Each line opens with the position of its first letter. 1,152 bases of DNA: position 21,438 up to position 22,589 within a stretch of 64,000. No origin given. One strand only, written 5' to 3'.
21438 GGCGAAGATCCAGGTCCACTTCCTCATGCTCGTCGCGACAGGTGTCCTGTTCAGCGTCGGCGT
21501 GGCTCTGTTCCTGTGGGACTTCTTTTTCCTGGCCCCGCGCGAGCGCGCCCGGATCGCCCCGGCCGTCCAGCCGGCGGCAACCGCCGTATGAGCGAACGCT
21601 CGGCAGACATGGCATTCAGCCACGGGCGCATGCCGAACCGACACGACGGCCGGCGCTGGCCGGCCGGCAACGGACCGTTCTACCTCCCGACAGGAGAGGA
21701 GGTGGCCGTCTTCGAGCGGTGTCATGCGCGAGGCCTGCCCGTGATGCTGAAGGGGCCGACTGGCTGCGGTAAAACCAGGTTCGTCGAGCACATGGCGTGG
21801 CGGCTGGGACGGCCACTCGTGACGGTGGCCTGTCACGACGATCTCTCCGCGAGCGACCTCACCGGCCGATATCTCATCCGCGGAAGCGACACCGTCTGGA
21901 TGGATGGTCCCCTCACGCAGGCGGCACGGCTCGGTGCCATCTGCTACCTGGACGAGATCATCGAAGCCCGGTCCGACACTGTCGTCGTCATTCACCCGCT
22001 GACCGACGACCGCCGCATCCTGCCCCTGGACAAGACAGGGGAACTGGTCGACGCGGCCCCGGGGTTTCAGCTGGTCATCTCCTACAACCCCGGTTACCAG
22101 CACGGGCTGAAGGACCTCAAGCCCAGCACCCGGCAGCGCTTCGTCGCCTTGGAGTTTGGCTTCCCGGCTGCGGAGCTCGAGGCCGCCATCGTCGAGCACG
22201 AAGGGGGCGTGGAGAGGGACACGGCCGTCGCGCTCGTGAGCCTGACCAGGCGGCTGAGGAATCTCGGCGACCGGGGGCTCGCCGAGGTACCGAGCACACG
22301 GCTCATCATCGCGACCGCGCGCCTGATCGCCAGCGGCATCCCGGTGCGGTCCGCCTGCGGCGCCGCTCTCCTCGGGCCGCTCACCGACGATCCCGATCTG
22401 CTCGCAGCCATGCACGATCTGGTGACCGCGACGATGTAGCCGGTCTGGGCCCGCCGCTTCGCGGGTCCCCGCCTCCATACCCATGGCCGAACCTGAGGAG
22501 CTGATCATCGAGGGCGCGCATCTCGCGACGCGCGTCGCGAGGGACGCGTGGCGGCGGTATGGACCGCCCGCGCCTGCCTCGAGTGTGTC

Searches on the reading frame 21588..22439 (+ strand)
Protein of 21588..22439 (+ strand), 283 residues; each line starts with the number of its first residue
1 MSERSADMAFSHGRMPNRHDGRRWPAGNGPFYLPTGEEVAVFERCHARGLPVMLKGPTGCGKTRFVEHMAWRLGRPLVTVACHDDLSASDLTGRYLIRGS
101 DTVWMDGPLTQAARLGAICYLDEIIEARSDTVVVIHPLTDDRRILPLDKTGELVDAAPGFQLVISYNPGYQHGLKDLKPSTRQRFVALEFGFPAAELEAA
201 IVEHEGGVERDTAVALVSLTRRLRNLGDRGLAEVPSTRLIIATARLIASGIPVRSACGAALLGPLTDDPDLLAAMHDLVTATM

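Call 16: search_protein_families(library=pfam, proteins=[window:21588-22439:+], max_evalue=0.01)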
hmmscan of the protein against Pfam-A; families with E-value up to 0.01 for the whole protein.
window:21588-22439:+ (283 aa): 6 families
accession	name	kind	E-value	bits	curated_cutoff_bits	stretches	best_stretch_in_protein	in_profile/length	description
PF07728.20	AAA_5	-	5.7e-36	124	22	1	51-185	1-139/139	AAA domain (dynein-related subfamily)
PF08406.16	CbbQ_C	-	1.4e-27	96.2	20.6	1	198-281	1-84/85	CbbQ/NirQ/NorQ C-terminal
PF00004.35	AAA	-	0.00045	21.1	21.2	1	52-97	1-38/131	ATPase family associated with various cellular activities (AAA)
PF07726.17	AAA_3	-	0.00073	19.9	27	1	52-186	2-130/131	ATPase family associated with various cellular activities (AAA)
PF12774.13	AAA_6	-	0.0055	16.2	25.2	0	54-91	37-74/327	Hydrolytic ATP binding site of dynein motor region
PF13191.12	AAA_16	-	0.0076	17.2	32.6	0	42-87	16-63/167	AAA ATPase domain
